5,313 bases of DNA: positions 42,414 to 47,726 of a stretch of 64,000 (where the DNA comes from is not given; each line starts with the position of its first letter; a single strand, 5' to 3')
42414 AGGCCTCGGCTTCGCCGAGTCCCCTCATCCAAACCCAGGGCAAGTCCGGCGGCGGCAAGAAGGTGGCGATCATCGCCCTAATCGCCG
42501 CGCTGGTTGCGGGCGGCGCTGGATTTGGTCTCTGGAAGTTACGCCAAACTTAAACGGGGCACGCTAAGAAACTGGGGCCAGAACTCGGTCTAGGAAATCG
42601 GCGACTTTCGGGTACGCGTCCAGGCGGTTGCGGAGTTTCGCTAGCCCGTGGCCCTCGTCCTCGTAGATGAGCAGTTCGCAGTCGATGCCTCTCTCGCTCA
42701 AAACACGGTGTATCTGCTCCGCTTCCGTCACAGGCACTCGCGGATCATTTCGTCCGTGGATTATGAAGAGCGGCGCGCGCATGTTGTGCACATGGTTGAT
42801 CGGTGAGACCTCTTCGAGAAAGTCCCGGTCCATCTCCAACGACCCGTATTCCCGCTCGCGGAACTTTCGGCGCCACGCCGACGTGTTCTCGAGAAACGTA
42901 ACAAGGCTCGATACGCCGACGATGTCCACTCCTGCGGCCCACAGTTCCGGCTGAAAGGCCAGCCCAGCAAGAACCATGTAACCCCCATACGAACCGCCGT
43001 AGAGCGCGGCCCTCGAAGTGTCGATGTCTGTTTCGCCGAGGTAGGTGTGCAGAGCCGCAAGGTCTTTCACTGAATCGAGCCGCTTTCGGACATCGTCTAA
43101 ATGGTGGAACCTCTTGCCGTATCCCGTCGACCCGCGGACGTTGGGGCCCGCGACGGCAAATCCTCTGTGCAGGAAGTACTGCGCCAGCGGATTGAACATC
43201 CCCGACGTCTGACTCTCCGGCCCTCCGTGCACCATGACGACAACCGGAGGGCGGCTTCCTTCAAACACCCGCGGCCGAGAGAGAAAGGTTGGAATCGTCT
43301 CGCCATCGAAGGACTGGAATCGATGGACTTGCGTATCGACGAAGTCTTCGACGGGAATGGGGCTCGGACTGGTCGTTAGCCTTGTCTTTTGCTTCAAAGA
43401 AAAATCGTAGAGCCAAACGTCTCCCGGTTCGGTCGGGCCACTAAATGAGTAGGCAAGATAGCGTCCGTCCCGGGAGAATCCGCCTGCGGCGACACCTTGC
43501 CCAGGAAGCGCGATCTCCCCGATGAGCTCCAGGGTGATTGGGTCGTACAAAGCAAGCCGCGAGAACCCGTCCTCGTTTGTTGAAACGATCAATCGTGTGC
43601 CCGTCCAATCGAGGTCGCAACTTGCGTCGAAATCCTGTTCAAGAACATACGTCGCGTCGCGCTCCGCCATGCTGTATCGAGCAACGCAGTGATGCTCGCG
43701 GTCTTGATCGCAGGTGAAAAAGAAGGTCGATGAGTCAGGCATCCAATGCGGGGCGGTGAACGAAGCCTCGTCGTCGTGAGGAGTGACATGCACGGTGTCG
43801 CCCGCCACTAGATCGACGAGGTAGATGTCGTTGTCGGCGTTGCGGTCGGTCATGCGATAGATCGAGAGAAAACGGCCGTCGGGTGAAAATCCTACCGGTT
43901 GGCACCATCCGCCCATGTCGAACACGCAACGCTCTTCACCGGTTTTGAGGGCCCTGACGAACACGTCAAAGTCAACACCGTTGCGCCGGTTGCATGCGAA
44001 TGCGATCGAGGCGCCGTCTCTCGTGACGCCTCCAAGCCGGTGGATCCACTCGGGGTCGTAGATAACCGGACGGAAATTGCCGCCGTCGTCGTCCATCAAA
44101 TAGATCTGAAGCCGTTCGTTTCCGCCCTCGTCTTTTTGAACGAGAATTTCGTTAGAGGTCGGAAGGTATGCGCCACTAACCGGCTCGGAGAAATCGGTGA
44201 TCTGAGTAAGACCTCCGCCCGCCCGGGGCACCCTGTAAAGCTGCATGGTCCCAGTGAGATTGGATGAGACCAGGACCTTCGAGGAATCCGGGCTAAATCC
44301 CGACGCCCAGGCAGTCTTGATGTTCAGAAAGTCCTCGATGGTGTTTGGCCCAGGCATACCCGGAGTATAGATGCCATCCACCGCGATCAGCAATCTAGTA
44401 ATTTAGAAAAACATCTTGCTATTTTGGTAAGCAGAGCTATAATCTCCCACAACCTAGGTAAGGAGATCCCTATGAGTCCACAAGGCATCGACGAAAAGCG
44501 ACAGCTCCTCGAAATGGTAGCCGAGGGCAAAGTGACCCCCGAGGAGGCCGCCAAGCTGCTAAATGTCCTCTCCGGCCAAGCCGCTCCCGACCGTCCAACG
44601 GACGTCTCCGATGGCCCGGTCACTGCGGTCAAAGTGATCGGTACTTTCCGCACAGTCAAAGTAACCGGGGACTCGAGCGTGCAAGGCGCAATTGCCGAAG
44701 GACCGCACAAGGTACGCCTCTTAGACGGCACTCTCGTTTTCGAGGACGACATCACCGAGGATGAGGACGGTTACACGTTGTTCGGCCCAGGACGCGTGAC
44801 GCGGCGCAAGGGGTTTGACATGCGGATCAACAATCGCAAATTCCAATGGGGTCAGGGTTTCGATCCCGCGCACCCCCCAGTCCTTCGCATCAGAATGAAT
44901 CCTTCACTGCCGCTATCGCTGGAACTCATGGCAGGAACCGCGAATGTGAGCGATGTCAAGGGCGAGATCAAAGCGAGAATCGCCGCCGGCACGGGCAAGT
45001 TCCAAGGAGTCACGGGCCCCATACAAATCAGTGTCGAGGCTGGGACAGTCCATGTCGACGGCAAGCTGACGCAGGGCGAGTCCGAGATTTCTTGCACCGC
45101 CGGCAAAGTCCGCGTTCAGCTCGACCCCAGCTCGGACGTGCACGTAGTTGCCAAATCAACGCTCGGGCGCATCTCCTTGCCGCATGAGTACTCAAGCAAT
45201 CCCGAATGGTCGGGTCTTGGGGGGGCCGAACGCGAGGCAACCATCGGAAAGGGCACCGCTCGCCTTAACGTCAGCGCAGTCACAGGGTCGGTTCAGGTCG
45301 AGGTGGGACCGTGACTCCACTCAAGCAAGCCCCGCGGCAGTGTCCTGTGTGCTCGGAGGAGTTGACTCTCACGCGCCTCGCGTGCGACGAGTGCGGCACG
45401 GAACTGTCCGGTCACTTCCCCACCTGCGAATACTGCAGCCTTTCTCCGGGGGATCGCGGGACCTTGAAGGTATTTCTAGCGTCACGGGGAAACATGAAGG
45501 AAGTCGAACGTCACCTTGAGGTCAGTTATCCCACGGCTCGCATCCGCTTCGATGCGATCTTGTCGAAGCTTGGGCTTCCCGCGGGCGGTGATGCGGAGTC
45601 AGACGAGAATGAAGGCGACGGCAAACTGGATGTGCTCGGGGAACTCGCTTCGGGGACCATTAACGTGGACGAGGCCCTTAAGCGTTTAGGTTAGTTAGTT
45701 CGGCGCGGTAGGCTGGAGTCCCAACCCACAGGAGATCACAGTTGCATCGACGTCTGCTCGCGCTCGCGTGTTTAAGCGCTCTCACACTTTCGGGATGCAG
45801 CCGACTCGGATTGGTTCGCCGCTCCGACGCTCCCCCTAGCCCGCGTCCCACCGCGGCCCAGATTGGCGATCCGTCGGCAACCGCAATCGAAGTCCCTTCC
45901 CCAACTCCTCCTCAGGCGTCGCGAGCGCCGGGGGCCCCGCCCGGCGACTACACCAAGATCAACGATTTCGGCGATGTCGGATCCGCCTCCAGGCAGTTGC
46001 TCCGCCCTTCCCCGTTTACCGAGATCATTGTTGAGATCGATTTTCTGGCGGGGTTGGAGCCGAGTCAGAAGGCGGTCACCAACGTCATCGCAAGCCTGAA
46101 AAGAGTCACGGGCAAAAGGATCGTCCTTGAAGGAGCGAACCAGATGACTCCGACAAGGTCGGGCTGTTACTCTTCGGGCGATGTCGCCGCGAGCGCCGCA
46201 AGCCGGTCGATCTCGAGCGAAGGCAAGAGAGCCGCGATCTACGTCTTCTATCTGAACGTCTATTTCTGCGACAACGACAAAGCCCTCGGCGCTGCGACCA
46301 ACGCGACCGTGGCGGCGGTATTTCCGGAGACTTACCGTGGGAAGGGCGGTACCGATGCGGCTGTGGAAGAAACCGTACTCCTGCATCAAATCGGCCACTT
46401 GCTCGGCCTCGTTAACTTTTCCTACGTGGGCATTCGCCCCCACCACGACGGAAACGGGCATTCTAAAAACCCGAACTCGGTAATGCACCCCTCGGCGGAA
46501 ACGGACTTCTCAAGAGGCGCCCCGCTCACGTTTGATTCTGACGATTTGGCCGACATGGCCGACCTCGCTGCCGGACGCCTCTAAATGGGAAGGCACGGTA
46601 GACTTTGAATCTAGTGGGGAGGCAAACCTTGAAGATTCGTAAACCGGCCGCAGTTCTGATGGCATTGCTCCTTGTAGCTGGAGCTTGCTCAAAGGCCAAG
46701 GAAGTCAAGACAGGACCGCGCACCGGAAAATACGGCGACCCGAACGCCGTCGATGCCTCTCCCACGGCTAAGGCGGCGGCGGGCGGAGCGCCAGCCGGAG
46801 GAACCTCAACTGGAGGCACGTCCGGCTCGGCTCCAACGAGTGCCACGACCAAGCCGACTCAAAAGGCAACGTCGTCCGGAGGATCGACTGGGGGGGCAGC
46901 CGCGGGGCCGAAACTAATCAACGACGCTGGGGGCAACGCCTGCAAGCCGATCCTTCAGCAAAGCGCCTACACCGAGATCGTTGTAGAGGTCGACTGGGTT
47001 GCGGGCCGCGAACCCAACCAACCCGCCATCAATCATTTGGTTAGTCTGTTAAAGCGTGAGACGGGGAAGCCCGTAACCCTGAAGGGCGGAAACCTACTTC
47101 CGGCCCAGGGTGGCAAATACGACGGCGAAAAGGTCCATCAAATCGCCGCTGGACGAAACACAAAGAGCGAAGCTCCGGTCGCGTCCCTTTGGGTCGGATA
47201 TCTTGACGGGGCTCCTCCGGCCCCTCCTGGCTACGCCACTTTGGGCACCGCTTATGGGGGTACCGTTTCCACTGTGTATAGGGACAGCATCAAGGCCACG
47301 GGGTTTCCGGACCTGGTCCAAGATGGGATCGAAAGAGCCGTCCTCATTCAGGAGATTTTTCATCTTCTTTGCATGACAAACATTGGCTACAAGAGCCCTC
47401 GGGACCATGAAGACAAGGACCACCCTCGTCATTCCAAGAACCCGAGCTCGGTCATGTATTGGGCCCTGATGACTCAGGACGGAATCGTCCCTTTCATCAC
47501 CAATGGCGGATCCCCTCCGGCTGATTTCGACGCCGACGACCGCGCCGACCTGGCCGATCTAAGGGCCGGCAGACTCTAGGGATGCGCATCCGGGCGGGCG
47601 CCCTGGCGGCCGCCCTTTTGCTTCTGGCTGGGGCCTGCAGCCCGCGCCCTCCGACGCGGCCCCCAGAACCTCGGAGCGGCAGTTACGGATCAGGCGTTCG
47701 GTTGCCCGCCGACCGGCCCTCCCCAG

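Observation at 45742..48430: Three tandem paralogous metzincin-like lipoproteins; only one retains HExxH (others HQxxH and QExxH), all share a C-terminal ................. tail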

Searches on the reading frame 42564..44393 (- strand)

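Call 65: search_protein_families(library=pfam, proteins=[window:42564-44393:-], max_evalue=0.001)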
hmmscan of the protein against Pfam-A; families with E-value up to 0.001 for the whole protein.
window:42564-44393:- (609 aa): 11 families
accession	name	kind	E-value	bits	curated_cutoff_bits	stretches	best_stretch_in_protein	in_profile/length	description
PF00326.27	Peptidase_S9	-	8.4e-45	153.3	22.6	1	404-605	7-210/213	Prolyl oligopeptidase family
PF20434.5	BD-FAE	-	2.3e-15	57.2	26.8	1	381-564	12-214/215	BD-FAE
PF12146.15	Hydrolase_4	-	1.4e-11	44.6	27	1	384-486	6-102/239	Serine aminopeptidase, S33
PF00561.26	Abhydrolase_1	-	7.4e-09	36.1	25.8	1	383-484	1-93/245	alpha/beta hydrolase fold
PF02129.25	Peptidase_S15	-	2.5e-08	34.4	23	1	398-500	37-137/262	X-Pro dipeptidyl-peptidase (S15 family)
PF01738.24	DLH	-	5.7e-08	33.1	21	1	457-592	94-195/217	Dienelactone hydrolase family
PF02897.21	Peptidase_S9_N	-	3e-07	30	24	1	163-337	230-409/414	Prolyl oligopeptidase, N-terminal beta-propeller domain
PF25174.1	Beta-prop_THOC3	-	2.5e-06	27.1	305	1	155-316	82-231/272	THOC3 beta-propeller domain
PF12697.13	Abhydrolase_6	-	1.3e-05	26.4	26.3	1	385-527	1-132/217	Alpha/beta hydrolase family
PF02230.22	Abhydrolase_2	-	0.0002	21.7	23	0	538-583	155-200/217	Phospholipase/Carboxylesterase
PF07676.18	PD40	-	0.0002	21.7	20.9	0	32-54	15-38/38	WD40-like Beta Propeller Repeat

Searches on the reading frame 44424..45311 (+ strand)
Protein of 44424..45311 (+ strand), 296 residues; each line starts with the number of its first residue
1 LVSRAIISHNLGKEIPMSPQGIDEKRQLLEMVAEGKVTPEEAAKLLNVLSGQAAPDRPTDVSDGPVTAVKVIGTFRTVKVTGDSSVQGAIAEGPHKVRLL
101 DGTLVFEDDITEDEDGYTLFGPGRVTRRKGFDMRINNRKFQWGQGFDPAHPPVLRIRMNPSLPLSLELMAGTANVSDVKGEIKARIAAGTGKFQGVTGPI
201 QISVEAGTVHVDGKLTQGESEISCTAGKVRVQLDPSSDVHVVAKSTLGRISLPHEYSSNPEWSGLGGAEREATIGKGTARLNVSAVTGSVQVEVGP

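Call 65: search_protein_families(library=pfam, proteins=[window:44424-45311:+], max_evalue=0.001)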
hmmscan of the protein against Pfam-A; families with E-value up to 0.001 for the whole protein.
window:44424-45311:+ (296 aa): 2 families
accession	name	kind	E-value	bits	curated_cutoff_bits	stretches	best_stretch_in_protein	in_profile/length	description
PF22746.1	SHOCT-like_DUF2089-C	-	4e-08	33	27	1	23-49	1-27/32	SHOCT-like domain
PF13349.12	DUF4097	-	0.00055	19.8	22.9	1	182-292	139-246/247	Toastrack DUF4097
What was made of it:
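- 44424..45314 (+): Upstream gene for a SHOCT-like plus Toastrack (DUF4097) protein, the first gene of the likely operon (context). Pfam PF22746 at 33 bits, above its cut-off; DUF4097 at 19.8 bits, sub-threshold (call 65).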

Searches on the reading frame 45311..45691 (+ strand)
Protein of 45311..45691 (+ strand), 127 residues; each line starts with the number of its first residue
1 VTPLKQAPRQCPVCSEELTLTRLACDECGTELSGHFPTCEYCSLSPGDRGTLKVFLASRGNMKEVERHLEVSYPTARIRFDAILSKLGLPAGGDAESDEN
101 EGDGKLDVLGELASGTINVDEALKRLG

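Call 65: search_protein_families(library=pfam, proteins=[window:45311-45691:+], max_evalue=0.001)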
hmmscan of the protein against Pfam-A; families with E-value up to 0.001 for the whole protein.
window:45311-45691:+ (127 aa): 3 families
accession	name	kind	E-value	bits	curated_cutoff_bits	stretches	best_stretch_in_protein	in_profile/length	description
PF09862.15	DUF2089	-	1.6e-16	60.2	33.4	1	44-89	1-46/47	Domain of unknown function (DUF2089)-HTH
PF22747.2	Zn_ribbon_DUF2089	-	2.6e-10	40.6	27.6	1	11-42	1-32/32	DUF2089 zinc ribbon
PF12773.13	DZR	-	0.00069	20.2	27.3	1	3-42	7-44/45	Double zinc ribbon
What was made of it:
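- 45311..45694 (+): Upstream gene for a DUF2089 Zn-ribbon plus HTH protein, a predicted transcription regulator (context). It overlaps the previous gene by 4 nt and ends 47 nt before c1. Pfam PF09862 and PF22747, both above their cut-offs (call 65).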

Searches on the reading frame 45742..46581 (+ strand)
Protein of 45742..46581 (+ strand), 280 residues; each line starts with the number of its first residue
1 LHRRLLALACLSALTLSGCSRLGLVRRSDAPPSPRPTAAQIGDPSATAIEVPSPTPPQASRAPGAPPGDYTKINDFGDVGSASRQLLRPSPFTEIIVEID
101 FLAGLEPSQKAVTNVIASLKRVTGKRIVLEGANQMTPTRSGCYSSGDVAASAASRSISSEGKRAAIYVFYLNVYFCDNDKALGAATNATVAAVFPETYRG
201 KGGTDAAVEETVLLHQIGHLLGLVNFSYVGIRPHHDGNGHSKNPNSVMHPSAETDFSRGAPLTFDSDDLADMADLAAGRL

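Call 4: search_protein_families(library=pfam, proteins=[window:45742-46581:+], max_evalue=10)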
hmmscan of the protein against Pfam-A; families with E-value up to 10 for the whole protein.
window:45742-46581:+ (280 aa): 2 families
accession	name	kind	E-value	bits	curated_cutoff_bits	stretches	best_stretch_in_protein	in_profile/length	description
PF00413.30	Peptidase_M10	-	0.0011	19.3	24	2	209-223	108-122/159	Matrixin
PF22958.2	Ltn1_1st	-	0.14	11.1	27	1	116-189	88-165/590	E3 ubiquitin-protein ligase listerin, N-terminal domain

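Call 5: search_protein_families(library=ncbifam, proteins=[window:45742-46581:+], max_evalue=10)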
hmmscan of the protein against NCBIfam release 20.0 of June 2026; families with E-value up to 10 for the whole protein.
window:45742-46581:+ (280 aa): 2 families
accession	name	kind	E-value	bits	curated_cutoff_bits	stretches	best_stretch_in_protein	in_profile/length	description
NF033823.0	archmetzin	subfamily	0.25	11.3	145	1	150-223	57-136/170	archaemetzincin family Zn-dependent metalloprotease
NF047847.2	SS_mature_LptM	equivalog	1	9.5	27.7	1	1-19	1-20/31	LPS translocon maturation chaperone LptM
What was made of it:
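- On Archaemetzincin (M54): Intact proteins score 11.3 bits against a cut-off of 145 (call 5).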

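Call 7: search_solved_structures(query=A1, max_evalue=10, show_alignments=2)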
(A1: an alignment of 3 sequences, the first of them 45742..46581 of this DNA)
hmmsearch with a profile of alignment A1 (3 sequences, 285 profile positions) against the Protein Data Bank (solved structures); distinct sequences matched with E-value up to 10: 4.
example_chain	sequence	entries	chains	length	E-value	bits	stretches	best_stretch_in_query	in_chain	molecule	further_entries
4gmj_A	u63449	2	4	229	2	11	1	189-237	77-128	CCR4-NOT transcription complex subunit 1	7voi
4crw_A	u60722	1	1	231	2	11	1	189-237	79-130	CCR4-NOT TRANSCRIPTION COMPLEX SUBUNIT 1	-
4gml_A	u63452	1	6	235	2.1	11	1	189-237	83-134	CCR4-NOT transcription complex subunit 1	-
9e7t_B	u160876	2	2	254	2.4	10.8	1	189-237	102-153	CCR4-NOT transcription complex subunit 1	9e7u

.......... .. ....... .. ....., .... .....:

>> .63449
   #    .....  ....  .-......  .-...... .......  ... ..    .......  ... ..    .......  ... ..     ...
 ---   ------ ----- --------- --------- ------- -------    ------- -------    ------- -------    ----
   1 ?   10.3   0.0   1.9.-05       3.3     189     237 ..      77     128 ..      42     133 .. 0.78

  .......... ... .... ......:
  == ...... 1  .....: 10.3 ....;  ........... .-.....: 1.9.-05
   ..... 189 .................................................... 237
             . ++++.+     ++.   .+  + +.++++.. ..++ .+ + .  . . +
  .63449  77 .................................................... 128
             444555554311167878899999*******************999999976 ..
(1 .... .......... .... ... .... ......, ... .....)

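Call 43: find_homologous_proteins(query=window:45742-46581:+, max_evalue=1e-25)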
Query window:45742-46581:+ (280 aa): 4 proteins with E <= 1e-25 among 8000 candidates.
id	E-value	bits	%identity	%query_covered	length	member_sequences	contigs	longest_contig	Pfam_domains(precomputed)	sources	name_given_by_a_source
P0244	5.9e-167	572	91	100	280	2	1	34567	-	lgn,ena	-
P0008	2.5e-160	550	88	100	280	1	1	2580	-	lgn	-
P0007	3.6e-145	500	81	100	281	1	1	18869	-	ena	-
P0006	3.2e-41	160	39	71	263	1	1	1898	-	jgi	jgi:hypothetical protein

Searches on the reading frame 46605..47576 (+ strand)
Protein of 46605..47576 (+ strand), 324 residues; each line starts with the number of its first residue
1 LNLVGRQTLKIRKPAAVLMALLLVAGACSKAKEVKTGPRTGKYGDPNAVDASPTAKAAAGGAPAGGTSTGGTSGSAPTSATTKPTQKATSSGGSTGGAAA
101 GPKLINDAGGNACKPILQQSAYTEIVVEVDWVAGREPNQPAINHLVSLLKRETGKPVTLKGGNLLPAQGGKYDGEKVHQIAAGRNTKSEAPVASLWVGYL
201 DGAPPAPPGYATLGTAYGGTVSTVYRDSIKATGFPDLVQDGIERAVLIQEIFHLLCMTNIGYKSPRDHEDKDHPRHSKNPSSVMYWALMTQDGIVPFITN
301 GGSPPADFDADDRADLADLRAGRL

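Call 4: search_protein_families(library=pfam, proteins=[window:46605-47576:+], max_evalue=10)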
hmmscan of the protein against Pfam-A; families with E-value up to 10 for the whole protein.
window:46605-47576:+ (324 aa): 1 family
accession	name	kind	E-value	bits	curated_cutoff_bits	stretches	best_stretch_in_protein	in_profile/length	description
PF06679.17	DUF1180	-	4.2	8.2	27.7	1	15-98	7-83/167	Membrane protein FAM174-like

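Call 5: search_protein_families(library=ncbifam, proteins=[window:46605-47576:+], max_evalue=10)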
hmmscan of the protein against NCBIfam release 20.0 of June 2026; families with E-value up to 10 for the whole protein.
window:46605-47576:+ (324 aa): 1 family
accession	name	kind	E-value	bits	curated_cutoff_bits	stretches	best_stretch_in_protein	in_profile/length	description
NF010449.0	PRK13875.1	subfamily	6.6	5.7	442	1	47-122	286-361/443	conjugal transfer protein TrbL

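Call 44: find_homologous_proteins(query=window:46629-47576:+, max_evalue=1e-25)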
Query window:46629-47576:+ (316 aa): 29 proteins with E <= 1e-25 among 8000 candidates.
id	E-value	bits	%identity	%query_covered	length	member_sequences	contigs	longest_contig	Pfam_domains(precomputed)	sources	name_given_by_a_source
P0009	5.3e-207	704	100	100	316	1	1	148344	-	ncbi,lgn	-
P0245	6.7e-143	494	71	100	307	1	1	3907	-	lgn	-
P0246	3.7e-142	491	71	100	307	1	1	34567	-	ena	-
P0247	4.0e-131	455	69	97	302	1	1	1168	-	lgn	-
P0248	5.2e-129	448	65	100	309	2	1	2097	-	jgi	-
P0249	1.7e-93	331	53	100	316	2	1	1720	-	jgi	-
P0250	1.1e-77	279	49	96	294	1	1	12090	-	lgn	-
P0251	5.4e-77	277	44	100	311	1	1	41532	-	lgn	-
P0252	5.8e-77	277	47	98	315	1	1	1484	-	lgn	-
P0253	1.8e-76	276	49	98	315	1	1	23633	-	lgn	-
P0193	2.5e-68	249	44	99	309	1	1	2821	-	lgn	-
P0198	6.8e-67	244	41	95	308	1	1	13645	-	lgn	-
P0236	8.1e-42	162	36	95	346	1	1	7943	-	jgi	jgi:hypothetical protein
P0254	6.2e-35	139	32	99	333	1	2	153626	-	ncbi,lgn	-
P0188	9.2e-35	138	35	88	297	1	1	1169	-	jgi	jgi:hypothetical protein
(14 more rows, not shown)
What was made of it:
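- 46629..47579 (+): Copy 2 (c2), a 316 aa lipoprotein (the ORF is open from 46605). The first Zn-ligand His is replaced (QEIFH), and there are also G214F, G218C and E251M equivalents. It has an 84 aa Gly/Ser/Thr/Ala-rich tether. It is identical to P0009 (call 44).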

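Call 46: find_encoding_contigs(protein=P0251, flank=7000, max_places=1)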
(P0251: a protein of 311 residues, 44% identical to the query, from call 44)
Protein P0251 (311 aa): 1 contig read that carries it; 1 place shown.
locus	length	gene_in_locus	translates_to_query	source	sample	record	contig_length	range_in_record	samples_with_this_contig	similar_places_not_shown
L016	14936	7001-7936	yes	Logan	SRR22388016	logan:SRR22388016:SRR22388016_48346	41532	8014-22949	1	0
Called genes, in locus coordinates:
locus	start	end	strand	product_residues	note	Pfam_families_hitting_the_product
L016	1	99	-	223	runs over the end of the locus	PF01638:HxlR, PF13530:SCP2_2 (faint), PF02036:SCP2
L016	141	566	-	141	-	PF01327:Pep_deformylase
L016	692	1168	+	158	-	PF01863:YgjP-like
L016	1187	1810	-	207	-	PF00581:Rhodanese (faint)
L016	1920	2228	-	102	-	-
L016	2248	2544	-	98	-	-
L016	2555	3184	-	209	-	PF05175:MTS (weak), PF13489:Methyltransf_23 (weak), PF01209:Ubie_methyltran, PF13847:Methyltransf_31, PF08241:Methyltransf_11, PF08242:Methyltransf_12, PF13649:Methyltransf_25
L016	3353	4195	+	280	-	-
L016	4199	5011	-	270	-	PF00198:2-oxoacid_dh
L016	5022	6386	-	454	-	PF01425:Amidase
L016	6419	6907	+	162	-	PF03449:GreA_GreB_N, PF01272:GreA_GreB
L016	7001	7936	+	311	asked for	-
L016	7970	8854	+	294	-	-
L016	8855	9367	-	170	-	-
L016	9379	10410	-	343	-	-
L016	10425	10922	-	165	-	-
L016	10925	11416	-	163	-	-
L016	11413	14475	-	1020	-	PF07690:MFS_1, PF00005:ABC_tran, PF13476:AAA_23 (faint), PF13555:AAA_29 (faint), PF02463:SMC_N (faint), PF13304:AAA_21 (faint), PF00005:ABC_tran, PF12399:BCA_ABC_TP_C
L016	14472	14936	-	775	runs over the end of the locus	PF02653:BPD_transp_2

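Call 47: find_encoding_contigs(protein=P0253, flank=7000, max_places=1)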
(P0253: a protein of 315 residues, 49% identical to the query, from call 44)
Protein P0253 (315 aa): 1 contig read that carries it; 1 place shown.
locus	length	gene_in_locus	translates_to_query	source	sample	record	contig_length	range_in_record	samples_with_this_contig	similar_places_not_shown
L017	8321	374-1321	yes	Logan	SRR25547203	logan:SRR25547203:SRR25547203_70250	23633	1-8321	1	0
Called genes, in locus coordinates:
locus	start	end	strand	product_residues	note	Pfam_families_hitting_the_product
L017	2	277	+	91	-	?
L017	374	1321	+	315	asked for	-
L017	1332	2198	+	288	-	-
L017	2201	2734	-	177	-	-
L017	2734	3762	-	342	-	-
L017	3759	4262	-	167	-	-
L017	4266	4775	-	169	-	-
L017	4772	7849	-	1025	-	PF07690:MFS_1, PF13476:AAA_23 (faint), PF13555:AAA_29 (faint), PF00005:ABC_tran, PF02463:SMC_N (faint), PF13304:AAA_21 (faint), PF00005:ABC_tran, PF12399:BCA_ABC_TP_C (weak)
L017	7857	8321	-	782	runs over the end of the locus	PF02653:BPD_transp_2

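Call 48: find_encoding_contigs(protein=P0250, flank=7000, max_places=1)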
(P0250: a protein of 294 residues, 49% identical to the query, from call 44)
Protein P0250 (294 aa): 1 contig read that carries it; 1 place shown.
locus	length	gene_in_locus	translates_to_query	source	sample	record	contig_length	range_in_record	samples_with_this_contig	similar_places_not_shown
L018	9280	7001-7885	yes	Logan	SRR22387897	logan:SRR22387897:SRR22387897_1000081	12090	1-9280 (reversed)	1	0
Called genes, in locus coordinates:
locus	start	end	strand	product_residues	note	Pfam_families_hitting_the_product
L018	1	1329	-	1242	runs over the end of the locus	PF00664:ABC_membrane, PF00005:ABC_tran, PF02463:SMC_N (faint), PF13304:AAA_21 (faint), PF00664:ABC_membrane, PF00005:ABC_tran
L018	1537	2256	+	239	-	-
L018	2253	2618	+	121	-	PF22747:Zn_ribbon_DUF2089, PF09862:DUF2089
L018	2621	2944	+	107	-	PF01329:Pterin_4a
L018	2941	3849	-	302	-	PF06071:YchF-GTPase_C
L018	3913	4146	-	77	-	-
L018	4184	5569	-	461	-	PF00675:Peptidase_M16, PF05193:Peptidase_M16_C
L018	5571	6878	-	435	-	PF00675:Peptidase_M16, PF05193:Peptidase_M16_C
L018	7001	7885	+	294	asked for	-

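Call 67: predict_structure(alignment_id=A4)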
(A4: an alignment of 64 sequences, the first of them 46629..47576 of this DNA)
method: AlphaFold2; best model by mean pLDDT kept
length: 316 residues; sequences in the alignment: 64
mean_pLDDT: 82.5   pTM: 0.73
mean pLDDT of the five models: 82.5, 82.2, 82.0, 81.9, 80.9
residues with pLDDT >= 90: 211; 70-90: 24; 50-70: 22; < 50: 59
segments of 3 or more residues with pLDDT < 50: 24-70, 74-77, 83-88
pLDDT, mean of each block of 10 residues (from residue 1): 64 70 48 42 38 39 39 48 49 87 93 98 98 98 98 95 94 96 98 94 93 97 97 98 96 95 97 98 97 98 98 95
secondary structure, 60 per line:
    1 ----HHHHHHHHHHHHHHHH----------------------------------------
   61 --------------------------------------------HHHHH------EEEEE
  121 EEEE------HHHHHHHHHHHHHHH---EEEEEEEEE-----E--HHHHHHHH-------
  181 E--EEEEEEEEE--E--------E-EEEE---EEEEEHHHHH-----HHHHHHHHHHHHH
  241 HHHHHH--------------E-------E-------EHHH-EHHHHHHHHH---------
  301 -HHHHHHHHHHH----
elements in order: H5-20 H105-109 E116-124 H131-145 E149-157 H166-173 E184-192 E206-209 E213-217 H218-222 H228-246 H283-291 H302-312
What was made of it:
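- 46629..47579 (+): The AF2 domain has pLDDT 93-98 (call 67).
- The rest of the fold is conserved and confidently modelled (call 67).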
